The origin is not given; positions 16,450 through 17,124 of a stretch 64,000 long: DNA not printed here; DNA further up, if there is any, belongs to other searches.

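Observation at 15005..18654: Five-gene co-directional operon: LysR regulator, catalytically dead GATase-like protein, small protein, AI-2E permease, macro-domain deacetylase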

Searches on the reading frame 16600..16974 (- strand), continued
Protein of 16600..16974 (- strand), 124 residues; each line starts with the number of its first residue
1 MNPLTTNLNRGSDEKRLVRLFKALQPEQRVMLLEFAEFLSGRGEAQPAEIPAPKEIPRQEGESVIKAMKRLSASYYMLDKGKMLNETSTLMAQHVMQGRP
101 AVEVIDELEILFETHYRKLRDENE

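Call 71: search_protein_families(library=pfam, proteins=[L125:3764-4960:-, L125:5425-5988:-, L125:6394-7065:+, L127:3421-4821:+, L127:5381-6376:+, L127:6340-8013:-, L095:1706-3811:+, L095:856-1713:+, L095:5641-6942:-, L082:3-1250:+], max_evalue=0.001)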
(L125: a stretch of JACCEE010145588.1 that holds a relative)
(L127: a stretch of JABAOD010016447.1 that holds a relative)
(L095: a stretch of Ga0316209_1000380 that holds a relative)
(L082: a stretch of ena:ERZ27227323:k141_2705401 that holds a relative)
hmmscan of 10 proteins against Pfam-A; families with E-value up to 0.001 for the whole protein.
L125:3764-4960:- (398 aa): 5 families
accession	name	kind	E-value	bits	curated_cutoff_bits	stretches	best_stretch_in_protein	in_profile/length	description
PF01189.24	Methyltr_RsmB-F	-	1e-43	149.8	27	1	213-392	2-196/199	16S rRNA methyltransferase RsmB/F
PF22458.1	RsmF-B_ferredox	-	4.4e-10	40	27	1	121-190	2-73/74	Methyltr_RsmF/B-like, ferredoxin-like domain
PF17125.10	Methyltr_RsmF_N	-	2.1e-09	38.1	34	1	130-206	11-86/86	N-terminal domain of 16S rRNA methyltransferase RsmF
PF01209.24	Ubie_methyltran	-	5.2e-06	26.4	20.1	1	204-273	32-101/233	ubiE/COQ5 methyltransferase family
PF13847.12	Methyltransf_31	-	2.6e-05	24.4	27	1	221-356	5-114/145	Methyltransferase domain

L125:5425-5988:- (187 aa): 3 families
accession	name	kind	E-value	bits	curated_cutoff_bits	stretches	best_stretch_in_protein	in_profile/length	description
PF08207.18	EFP_N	-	1.7e-26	92.4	23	1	5-62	1-58/58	Elongation factor P (EF-P) KOW-like domain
PF09285.17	Elong-fact-P_C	-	1.3e-25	89.3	25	1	131-186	1-56/56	Elongation factor P, C-terminal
PF01132.26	EFP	-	4.4e-18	65.4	27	1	71-123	2-54/54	Elongation factor P (EF-P) OB domain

L125:6394-7065:+ (223 aa): 1 family
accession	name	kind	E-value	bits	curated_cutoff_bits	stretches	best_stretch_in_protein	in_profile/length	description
PF13466.11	STAS_2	-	7.5e-05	23.3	29.2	1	142-214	1-78/80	STAS domain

L127:3421-4821:+ (466 aa): 1 family
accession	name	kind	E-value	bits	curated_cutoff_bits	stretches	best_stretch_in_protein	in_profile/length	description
PF03349.22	Toluene_X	-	1.4e-15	57.2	29.7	1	44-421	9-378/421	Outer membrane protein transport protein (OMPP1/FadL/TodX)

L127:5381-6376:+ (331 aa): 2 families
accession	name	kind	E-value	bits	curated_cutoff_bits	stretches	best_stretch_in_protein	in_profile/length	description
PF00586.29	AIRS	-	1.1e-17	64.9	24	1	37-142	1-111/112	AIR synthase related protein, N-terminal domain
PF02769.27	AIRS_C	-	1.1e-14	55.3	23.1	1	157-311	3-152/156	AIR synthase related protein, C-terminal domain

L127:6340-8013:- (557 aa): 9 families
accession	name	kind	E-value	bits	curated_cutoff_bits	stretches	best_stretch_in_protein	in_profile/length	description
PF13671.12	AAA_33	-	8.5e-42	143.3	27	1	352-500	1-143/143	AAA domain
PF01636.29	APH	-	5e-08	33.4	23.2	1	127-295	83-236/239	Phosphotransferase enzyme family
PF07931.18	CPT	-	7.1e-08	32.9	22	1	352-483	3-134/172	Chloramphenicol phosphotransferase-like protein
PF06414.18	Zeta_toxin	-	6.1e-07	29.5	22.3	1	341-484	8-150/199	Zeta toxin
PF13238.12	AAA_18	-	6.8e-06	27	29.4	1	353-483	1-117/128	AAA domain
PF03668.21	RapZ-like_N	-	0.00024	21.4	25.4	0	459-533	84-157/158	RapZ-like N-terminal domain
PF08433.16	KTI12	-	0.0003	20.8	22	1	351-481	2-123/271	Chromatin associated protein KTI12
PF13401.12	AAA_22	-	0.00087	20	27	0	349-426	4-55/130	AAA domain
PF13207.12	AAA_17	-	0.00088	20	27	0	357-485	2-133/136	AAA domain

L095:1706-3811:+ (701 aa): 2 families
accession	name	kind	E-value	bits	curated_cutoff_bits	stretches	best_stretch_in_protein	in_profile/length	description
PF00593.30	TonB_dep_Rec_b-barrel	-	4.5e-43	149.2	27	1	240-664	15-436/436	TonB dependent receptor-like, beta-barrel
PF07715.20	Plug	-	2.3e-20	73.5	23.9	1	65-176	2-107/107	TonB-dependent Receptor Plug Domain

L095:856-1713:+ (285 aa): 2 families
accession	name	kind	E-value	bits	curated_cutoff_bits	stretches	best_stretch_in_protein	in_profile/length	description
PF13495.12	Phage_int_SAM_4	-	4e-17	62.8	27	1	175-257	1-83/85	Phage integrase, N-terminal SAM-like domain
PF13683.12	rve_3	-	2.5e-05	24.3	26.5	1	28-62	34-67/67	Integrase core domain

L095:5641-6942:- (433 aa): 3 families
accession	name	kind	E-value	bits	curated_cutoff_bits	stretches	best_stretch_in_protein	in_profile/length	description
PF03109.22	ABC1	-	1.6e-56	191.6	22.9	1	97-330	5-239/244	ABC1 atypical kinase-like domain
PF00069.31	Pkinase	-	6.1e-06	26.3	31.7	1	219-316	54-152/263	Protein kinase domain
PF01636.29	APH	-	2.4e-05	24.6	23.2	1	283-310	170-198/239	Phosphotransferase enzyme family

L082:3-1250:+ (415 aa): 2 families
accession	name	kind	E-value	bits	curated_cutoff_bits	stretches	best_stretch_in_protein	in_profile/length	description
PF01926.29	MMR_HSR1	-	2.5e-10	40.9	21.9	1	3-137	10-113/113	50S ribosome-binding GTPase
PF05128.17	DUF697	-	0.00031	20.9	27.7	1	259-329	19-89/162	Domain of unknown function (DUF697)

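Call 72: search_protein_families(library=ncbifam, proteins=[L127:5381-6376:+], max_evalue=0.00001)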
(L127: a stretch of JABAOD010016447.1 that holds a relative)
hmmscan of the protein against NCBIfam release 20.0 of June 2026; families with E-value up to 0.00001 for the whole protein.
L127:5381-6376:+ (331 aa): 10 families
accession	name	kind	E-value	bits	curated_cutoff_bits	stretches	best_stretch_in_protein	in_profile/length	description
TIGR02124.1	hypE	equivalog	3e-24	85.6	251.6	1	37-301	33-297/332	hydrogenase expression/formation protein HypE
TIGR01379.1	thiL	equivalog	2.9e-18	65.9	184.15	1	59-248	55-235/320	thiamine-phosphate kinase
NF004351.0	PRK05731.1-4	equivalog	1.9e-17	63.3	324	1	37-281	38-283/321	thiamine-phosphate kinase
TIGR00476.1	selD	equivalog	5.8e-13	48.7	125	1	10-252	14-254/311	selenide, water dikinase SelD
NF004353.0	PRK05731.2-2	equivalog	4.3e-09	35.9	301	1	37-269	19-245/311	thiamine-phosphate kinase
TIGR03267.1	methan_mark_2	hypoth_equivalog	1.1e-08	34.6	365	1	36-162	43-170/323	methanogenesis marker 2 protein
TIGR04049.1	AIR_rel_sll0787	hypoth_equivalog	3.4e-08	32.9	321.3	1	34-161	40-165/318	sll0787 family AIR synthase-like protein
NF002098.0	PRK00943.1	equivalog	1.8e-07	30.4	299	1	15-251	25-257/347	selenide, water dikinase SelD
NF004354.0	PRK05731.2-3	equivalog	4e-07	29.7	204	1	60-131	45-116/273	thiamine-phosphate kinase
NF010705.0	PRK14105.1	equivalog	7.7e-07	28.3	291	0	36-161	46-172/345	selenide, water dikinase SelD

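Call 74: search_protein_families(library=padloc, proteins=[window:16600-16974:-], max_evalue=0.001)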
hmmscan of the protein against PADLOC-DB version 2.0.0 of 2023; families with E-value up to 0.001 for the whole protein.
window:16600-16974:- (124 aa): 0 families
